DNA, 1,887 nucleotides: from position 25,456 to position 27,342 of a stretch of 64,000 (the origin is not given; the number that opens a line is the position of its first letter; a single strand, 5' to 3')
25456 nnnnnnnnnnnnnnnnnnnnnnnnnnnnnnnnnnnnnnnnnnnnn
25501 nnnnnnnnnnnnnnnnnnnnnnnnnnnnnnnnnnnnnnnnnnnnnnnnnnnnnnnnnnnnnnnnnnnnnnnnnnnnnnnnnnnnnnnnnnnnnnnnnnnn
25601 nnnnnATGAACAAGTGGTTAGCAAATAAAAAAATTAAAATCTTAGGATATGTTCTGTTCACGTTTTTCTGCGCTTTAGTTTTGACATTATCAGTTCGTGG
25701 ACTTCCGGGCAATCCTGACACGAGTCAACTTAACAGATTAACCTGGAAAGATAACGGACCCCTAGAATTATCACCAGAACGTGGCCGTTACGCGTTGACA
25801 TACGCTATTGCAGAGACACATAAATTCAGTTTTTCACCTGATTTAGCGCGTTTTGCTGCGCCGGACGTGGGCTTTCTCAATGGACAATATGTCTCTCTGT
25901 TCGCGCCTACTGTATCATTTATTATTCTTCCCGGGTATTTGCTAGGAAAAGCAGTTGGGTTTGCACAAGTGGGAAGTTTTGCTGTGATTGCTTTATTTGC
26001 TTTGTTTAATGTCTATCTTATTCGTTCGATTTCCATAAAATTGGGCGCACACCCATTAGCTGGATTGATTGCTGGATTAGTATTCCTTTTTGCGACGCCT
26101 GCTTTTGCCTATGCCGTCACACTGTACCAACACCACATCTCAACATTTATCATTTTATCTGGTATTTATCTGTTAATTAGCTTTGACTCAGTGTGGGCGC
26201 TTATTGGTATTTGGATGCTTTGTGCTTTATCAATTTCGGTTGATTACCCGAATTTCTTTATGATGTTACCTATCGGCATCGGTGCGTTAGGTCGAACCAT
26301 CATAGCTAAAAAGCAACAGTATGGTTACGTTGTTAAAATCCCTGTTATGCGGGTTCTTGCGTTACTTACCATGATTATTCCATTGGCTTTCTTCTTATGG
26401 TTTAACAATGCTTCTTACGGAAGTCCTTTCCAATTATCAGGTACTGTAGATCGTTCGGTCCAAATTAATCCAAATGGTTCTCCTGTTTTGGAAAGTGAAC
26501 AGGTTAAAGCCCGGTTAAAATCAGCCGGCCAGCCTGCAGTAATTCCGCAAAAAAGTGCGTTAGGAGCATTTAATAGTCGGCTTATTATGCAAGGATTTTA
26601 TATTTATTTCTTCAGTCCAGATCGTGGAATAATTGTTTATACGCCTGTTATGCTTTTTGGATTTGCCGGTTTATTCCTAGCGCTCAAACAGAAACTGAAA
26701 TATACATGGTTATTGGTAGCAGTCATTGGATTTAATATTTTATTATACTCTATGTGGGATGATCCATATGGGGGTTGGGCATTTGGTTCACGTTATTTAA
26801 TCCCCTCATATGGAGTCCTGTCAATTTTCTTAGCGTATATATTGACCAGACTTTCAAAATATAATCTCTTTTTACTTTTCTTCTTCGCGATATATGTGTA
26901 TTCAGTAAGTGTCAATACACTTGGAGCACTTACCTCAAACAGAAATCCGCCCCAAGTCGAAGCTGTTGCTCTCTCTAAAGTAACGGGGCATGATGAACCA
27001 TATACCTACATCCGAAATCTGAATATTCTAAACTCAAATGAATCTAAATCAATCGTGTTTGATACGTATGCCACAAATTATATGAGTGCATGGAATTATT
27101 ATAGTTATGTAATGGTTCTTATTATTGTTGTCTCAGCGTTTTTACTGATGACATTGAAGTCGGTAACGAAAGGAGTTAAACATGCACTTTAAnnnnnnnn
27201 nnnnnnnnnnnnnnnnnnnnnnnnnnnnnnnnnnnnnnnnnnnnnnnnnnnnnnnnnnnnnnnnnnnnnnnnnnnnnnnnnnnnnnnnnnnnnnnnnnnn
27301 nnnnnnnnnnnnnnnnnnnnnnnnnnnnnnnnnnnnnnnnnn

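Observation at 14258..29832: Paralog-rich surface-glycosylation block I: family A membrane proteins, DPM1-like/processive GT2 fusions, pyruvyl transferase, deacetylase and a GH-like exoprotein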

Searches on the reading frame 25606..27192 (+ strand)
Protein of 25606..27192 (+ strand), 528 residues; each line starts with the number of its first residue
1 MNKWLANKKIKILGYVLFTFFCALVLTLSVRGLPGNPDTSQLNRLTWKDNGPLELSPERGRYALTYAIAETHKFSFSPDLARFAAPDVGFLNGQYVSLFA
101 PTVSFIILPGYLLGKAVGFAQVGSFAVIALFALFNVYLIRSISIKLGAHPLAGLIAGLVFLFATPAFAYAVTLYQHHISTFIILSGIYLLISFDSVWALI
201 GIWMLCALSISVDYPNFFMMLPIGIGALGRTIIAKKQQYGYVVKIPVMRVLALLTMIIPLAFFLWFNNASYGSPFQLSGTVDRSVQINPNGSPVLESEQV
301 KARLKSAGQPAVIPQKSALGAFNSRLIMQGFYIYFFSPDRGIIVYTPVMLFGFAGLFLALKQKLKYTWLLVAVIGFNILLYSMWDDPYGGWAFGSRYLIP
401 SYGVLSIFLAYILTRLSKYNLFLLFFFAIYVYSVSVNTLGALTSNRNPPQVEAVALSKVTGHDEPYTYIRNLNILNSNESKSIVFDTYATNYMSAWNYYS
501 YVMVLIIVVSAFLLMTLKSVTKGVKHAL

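Call 4: search_protein_families(library=pfam, proteins=[window:25606-27192:+], max_evalue=0.01)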
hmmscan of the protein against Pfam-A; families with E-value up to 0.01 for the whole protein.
window:25606-27192:+ (528 aa): 0 families

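Call 7: search_protein_families(library=ncbifam, proteins=[window:25606-27192:+], max_evalue=0.1)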
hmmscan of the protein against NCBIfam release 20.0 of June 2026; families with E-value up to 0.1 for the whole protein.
window:25606-27192:+ (528 aa): 1 family
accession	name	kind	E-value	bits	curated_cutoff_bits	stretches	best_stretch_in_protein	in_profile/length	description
NF047440.1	LA3751_2_3_fam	subfamily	2.8e-06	26.4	200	2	328-445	267-390/460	LA_3751/LA_3752 family putative glycosyltransferase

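Call 10: search_solved_structures(query=window:25606-27192:+, max_evalue=10)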
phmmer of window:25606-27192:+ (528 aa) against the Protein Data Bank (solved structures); distinct sequences matched with E-value up to 10: 2.
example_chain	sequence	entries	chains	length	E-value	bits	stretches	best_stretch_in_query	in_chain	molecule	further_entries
7e2x_R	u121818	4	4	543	0.16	13.8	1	60-210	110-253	Soluble cytochrome b562,5-hydroxytryptamine receptor 1A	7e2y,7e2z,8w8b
8jt6_R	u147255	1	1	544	0.16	13.8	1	60-210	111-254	Soluble cytochrome b562,5-hydroxytryptamine receptor 1A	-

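Call 42: search_protein_representatives(protein=window:25606-27192:+)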
Query: 528 residues. Proteins with E-value up to 0.001 (for the whole library): 1048; up to 1e-10: 421; up to 1e-30: 275. The best 150 are listed.
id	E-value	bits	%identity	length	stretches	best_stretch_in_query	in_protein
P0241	8.3e-162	555.9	54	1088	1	15-515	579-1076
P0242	8.7e-156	536.0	48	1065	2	11-514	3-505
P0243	2.0e-155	534.8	50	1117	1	17-518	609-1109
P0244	4.2e-155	533.7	51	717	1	11-513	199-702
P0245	8.2e-154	529.5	52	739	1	11-516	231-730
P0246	7.9e-148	509.7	48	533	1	17-518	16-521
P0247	2.1e-147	508.3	48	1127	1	13-517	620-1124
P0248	8.0e-145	499.8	48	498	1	31-521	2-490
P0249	6.2e-141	487.0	49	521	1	21-517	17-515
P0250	2.9e-140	484.8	46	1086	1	16-515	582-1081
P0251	4.2e-138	477.7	49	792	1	16-510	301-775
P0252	1.0e-136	473.1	47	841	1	21-514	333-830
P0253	1.4e-136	472.6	47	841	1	11-503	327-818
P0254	6.9e-136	470.3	45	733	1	6-515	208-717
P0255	4.3e-134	464.4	45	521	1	13-519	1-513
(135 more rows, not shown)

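Call 47: search_solved_structures(query=A3, max_evalue=10, show_alignments=3)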
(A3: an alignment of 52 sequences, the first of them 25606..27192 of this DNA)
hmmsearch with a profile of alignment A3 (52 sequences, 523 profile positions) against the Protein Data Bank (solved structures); distinct sequences matched with E-value up to 10: 4.
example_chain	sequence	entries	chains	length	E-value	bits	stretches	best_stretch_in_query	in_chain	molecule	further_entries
7f4v_aF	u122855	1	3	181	1.8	10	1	244-325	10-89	Photosystem I reaction center subunit III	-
3a0o_A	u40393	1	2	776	2.1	9.8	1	370-402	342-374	Oligo alginate lyase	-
3afl_A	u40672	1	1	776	2.1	9.8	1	370-402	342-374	Oligo alginate lyase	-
7cu3_B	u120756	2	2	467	9.8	7.6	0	251-305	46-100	Transmembrane protein FAM155A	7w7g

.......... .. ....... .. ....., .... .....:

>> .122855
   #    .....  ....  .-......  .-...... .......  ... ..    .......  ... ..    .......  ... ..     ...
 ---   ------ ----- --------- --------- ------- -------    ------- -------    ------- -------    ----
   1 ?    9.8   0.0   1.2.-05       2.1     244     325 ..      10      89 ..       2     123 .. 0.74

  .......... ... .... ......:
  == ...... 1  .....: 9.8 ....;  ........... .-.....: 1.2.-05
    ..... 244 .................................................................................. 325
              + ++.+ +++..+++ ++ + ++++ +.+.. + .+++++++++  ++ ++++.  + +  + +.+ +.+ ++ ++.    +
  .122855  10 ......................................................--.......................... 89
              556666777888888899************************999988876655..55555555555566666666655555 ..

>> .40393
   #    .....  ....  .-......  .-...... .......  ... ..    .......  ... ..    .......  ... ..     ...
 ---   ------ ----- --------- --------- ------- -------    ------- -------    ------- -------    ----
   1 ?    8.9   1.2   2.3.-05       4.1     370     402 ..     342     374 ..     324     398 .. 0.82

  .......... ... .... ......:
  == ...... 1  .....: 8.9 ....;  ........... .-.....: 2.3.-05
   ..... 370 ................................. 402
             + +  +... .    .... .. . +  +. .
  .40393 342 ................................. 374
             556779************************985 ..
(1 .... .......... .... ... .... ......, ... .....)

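Call 48: search_protein_families(library=pfam, alignment_id=A3, max_evalue=0.01)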
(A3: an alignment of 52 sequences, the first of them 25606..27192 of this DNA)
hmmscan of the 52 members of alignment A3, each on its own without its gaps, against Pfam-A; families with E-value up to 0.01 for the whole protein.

A. member 1, window:25606-27192:+ (528 aa): 0 families

B. families by the number of members that match (of 52 scanned): 6 families
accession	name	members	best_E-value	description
PF13231.12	PMT_2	4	7.3e-09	Dolichyl-phosphate-mannose-protein mannosyltransferase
PF24677.1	DUF7657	1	0.00016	Domain of unknown function (DUF7657)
PF03901.23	Glyco_transf_22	1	0.0003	Alg9-like mannosyltransferase family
PF19558.4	DUF6080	1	0.00035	Family of unknown function (DUF6080)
PF02366.24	PMT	1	0.0015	Dolichyl-phosphate-mannose-protein mannosyltransferase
PF05493.18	ATP_synt_H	1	0.005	ATP synthase subunit H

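Call 84: search_protein_families(library=pfam, alignment_id=A4, max_evalue=0.0001)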
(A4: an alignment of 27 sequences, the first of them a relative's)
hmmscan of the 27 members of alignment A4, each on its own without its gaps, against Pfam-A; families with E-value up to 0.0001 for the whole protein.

A. member 1, P0241 (1088 aa): 2 families
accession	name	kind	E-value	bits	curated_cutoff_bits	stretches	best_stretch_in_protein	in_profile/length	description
PF01522.26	Polysacc_deac_1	-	7.2e-22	78.1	23.1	1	370-498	6-122/124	Polysaccharide deacetylase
PF01636.29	APH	-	2.1e-05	24.8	23.2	1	187-248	166-229/239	Phosphotransferase enzyme family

B. families by the number of members that match (of 27 scanned): 14 families
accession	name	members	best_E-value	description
PF00535.33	Glycos_transf_2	6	2.5e-21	Glycosyl transferase family 2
PF13641.12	Glyco_tranf_2_3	6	4.7e-16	Glycosyltransferase like family 2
PF01522.26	Polysacc_deac_1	5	1.8e-27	Polysaccharide deacetylase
PF01636.29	APH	5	5.7e-16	Phosphotransferase enzyme family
PF00534.26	Glycos_transf_1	4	5.2e-27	Glycosyl transferases group 1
PF13692.12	Glyco_trans_1_4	4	2.4e-24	Glycosyl transferases group 1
PF02585.22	PIG-L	4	3.7e-12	GlcNAc-PI de-N-acetylase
PF13480.13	Acetyltransf_6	2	1.4e-11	Acetyltransferase (GNAT) domain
PF13632.12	Glyco_trans_2_3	2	2.2e-08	Glycosyl transferase family group 2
PF13439.12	Glyco_transf_4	1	2.4e-11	Glycosyltransferase Family 4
PF10096.14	DUF2334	1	5.7e-06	Uncharacterized protein conserved in bacteria (DUF2334)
PF13579.12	Glyco_trans_4_4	1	1.4e-05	Glycosyl transferase 4-like domain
PF01633.27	Choline_kinase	1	3.4e-05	Choline/ethanolamine kinase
PF13231.12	PMT_2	1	5.9e-05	Dolichyl-phosphate-mannose-protein mannosyltransferase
